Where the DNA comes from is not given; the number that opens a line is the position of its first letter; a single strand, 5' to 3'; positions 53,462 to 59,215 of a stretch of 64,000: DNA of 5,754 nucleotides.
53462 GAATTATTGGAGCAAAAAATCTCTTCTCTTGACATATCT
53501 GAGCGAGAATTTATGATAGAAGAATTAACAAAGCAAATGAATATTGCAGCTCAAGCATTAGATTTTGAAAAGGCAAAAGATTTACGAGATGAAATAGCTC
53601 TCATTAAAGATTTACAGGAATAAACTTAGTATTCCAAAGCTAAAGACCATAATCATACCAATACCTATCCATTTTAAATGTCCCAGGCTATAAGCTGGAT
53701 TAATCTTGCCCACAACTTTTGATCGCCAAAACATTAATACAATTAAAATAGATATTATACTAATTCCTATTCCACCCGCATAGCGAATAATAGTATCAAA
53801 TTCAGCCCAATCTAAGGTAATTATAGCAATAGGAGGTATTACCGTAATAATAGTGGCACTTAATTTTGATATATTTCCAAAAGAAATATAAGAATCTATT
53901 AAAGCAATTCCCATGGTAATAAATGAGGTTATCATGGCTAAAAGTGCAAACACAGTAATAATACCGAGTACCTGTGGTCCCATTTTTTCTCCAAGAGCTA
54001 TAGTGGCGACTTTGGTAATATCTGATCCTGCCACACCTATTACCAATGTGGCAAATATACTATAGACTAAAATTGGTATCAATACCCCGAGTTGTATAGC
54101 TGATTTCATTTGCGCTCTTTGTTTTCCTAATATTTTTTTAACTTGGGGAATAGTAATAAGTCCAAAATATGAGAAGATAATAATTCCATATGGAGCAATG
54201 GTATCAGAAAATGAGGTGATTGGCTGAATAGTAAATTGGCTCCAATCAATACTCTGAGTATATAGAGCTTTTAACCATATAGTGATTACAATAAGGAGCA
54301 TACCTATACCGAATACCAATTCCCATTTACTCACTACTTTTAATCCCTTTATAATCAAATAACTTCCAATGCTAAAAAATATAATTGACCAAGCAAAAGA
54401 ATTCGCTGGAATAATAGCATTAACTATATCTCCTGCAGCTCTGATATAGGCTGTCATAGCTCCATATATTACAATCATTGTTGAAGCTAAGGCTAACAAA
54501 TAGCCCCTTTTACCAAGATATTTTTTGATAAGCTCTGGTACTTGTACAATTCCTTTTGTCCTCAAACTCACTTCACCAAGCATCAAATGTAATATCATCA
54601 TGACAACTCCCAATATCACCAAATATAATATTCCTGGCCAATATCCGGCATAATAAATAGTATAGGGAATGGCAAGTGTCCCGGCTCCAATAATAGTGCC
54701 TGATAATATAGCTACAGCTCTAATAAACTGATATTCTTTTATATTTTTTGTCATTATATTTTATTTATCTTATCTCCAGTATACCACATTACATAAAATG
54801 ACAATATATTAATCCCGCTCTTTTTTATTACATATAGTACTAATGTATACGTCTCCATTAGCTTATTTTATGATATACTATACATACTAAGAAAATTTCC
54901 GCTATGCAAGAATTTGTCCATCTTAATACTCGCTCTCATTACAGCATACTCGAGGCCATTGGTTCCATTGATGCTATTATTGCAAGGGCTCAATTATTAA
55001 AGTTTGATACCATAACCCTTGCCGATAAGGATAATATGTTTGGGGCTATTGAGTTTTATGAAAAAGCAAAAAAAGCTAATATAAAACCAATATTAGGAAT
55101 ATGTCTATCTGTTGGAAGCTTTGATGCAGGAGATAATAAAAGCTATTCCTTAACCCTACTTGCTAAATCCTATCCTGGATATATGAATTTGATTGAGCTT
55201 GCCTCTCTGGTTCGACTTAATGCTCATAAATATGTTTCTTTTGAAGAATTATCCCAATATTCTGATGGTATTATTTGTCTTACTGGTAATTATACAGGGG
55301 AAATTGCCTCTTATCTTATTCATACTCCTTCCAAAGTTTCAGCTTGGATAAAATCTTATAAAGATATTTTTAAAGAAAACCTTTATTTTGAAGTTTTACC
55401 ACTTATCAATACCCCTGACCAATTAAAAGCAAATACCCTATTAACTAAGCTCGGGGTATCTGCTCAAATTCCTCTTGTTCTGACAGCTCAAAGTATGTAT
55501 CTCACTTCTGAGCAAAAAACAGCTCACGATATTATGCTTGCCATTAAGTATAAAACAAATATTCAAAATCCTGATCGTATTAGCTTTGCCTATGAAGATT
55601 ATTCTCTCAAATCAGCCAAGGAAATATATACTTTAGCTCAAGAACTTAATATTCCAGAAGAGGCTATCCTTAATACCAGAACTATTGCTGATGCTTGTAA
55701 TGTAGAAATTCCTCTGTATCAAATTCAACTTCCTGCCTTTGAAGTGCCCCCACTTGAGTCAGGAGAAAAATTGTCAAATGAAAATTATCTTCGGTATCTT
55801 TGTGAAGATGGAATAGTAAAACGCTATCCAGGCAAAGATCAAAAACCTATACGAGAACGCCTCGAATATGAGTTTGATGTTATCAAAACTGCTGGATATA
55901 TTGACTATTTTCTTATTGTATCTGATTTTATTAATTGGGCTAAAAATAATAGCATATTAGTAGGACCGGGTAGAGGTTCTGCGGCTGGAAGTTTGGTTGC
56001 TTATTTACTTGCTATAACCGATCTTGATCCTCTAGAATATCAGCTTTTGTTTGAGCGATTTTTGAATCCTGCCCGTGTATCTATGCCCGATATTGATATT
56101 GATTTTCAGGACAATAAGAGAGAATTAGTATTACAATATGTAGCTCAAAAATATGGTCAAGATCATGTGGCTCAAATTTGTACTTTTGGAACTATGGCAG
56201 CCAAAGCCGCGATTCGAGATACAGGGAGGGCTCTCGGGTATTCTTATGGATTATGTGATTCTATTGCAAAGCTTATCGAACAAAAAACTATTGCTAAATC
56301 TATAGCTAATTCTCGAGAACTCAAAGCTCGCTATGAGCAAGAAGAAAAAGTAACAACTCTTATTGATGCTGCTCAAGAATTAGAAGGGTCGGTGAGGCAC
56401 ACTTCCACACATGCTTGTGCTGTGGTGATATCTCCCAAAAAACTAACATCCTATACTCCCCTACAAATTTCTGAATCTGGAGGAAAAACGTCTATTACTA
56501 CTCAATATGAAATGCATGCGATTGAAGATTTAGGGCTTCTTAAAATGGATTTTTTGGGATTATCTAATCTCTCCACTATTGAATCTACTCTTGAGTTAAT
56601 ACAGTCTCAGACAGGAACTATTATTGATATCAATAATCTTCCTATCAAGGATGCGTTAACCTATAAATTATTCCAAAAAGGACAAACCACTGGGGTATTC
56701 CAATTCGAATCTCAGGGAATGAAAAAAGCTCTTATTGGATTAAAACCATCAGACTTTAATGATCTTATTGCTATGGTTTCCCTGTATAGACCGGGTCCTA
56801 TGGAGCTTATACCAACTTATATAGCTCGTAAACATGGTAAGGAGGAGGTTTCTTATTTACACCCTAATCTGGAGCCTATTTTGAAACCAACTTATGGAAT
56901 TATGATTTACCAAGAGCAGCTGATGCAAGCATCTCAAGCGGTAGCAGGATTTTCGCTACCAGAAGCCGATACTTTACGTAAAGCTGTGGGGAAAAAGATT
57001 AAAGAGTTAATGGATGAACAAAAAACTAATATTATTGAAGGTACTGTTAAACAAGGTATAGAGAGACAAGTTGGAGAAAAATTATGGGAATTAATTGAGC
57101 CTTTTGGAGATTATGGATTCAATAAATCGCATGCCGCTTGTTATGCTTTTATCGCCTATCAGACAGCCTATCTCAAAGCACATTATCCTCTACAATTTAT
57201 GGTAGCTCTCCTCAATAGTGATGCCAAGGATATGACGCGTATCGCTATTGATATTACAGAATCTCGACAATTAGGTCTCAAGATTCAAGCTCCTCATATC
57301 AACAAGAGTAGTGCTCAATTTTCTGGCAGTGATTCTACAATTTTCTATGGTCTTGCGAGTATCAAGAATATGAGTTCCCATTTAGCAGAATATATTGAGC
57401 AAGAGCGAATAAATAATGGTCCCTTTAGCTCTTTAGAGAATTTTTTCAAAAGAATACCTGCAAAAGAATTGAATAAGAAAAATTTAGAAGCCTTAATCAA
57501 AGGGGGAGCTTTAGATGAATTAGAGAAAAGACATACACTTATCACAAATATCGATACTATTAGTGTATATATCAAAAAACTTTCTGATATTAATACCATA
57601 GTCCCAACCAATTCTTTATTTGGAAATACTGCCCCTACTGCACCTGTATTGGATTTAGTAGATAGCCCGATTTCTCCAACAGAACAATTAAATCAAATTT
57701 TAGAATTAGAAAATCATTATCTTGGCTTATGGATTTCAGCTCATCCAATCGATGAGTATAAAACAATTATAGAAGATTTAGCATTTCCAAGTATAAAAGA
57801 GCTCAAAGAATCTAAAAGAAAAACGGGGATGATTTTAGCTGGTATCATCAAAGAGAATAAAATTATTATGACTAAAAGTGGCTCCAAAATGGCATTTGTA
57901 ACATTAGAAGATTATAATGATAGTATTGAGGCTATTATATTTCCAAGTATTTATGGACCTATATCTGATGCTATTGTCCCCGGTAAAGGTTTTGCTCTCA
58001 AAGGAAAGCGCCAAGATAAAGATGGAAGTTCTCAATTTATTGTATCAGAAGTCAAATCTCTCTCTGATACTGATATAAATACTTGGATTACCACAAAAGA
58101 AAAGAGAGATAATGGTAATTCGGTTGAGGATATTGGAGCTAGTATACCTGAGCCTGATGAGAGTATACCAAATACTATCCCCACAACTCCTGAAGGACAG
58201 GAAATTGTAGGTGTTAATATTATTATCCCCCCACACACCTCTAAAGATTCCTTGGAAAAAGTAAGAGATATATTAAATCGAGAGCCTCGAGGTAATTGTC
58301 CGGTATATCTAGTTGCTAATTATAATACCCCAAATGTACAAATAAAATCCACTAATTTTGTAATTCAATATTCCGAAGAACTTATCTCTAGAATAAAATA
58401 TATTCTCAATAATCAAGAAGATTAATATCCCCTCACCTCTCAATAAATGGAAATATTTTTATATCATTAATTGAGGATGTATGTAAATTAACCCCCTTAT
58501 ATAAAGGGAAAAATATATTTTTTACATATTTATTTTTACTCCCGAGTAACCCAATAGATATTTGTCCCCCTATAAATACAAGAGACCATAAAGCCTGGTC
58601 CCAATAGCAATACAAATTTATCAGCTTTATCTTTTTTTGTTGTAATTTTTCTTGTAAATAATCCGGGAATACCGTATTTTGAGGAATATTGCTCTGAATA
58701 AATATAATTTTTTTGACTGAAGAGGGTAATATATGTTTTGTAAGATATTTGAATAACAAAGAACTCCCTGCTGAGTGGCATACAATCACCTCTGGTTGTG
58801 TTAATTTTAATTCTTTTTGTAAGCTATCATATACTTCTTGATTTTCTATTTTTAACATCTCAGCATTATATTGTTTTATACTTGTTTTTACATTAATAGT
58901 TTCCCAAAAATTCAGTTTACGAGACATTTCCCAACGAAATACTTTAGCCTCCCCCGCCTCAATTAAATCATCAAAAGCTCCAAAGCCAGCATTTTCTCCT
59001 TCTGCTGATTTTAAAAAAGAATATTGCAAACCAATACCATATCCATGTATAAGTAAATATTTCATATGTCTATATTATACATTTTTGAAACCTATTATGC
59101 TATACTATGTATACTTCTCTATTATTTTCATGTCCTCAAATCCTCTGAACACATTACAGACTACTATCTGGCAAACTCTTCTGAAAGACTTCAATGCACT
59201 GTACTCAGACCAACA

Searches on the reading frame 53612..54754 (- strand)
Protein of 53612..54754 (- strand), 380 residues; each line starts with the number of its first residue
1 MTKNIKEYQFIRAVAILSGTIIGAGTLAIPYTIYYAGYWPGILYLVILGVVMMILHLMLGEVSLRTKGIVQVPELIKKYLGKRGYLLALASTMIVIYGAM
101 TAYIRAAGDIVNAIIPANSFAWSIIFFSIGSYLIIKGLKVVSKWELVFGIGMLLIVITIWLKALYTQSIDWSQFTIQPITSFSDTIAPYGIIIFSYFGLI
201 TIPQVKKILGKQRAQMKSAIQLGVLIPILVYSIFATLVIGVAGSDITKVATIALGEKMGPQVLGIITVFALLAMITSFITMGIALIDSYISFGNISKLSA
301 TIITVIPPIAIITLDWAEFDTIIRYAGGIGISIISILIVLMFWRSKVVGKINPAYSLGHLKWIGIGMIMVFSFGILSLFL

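Call 56: search_protein_families(library=pfam, proteins=[window:53612-54754:-], max_evalue=0.05)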
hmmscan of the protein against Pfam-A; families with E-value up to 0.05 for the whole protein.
window:53612-54754:- (380 aa): 3 families
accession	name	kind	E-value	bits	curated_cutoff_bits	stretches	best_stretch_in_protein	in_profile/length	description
PF03222.19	Trp_Tyr_perm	-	8.8e-28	97.9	22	1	8-353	3-369/393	Tryptophan/tyrosine permease family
PF01490.24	Aa_trans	-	7.5e-17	61.5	25.6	1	10-278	5-288/410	Transmembrane amino acid transporter protein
PF03845.19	Spore_permease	-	7.7e-07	28.7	23.4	1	12-254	6-246/321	Spore germination protein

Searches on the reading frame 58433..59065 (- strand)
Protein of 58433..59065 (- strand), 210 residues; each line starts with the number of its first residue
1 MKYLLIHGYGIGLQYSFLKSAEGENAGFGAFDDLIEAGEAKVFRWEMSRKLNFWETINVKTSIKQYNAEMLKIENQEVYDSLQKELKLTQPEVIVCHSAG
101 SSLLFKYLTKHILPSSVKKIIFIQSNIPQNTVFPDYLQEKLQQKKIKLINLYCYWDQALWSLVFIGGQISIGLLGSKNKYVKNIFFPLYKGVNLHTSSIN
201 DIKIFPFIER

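Call 56: search_protein_families(library=pfam, proteins=[window:58433-59065:-], max_evalue=0.05)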
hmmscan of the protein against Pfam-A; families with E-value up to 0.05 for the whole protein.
window:58433-59065:- (210 aa): 2 families
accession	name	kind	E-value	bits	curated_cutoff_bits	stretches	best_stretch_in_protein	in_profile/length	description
PF00561.26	Abhydrolase_1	-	0.0024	18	25.8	1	84-142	64-115/245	alpha/beta hydrolase fold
PF06821.19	Ser_hydrolase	-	0.0056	17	22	1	67-125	31-90/172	Serine hydrolase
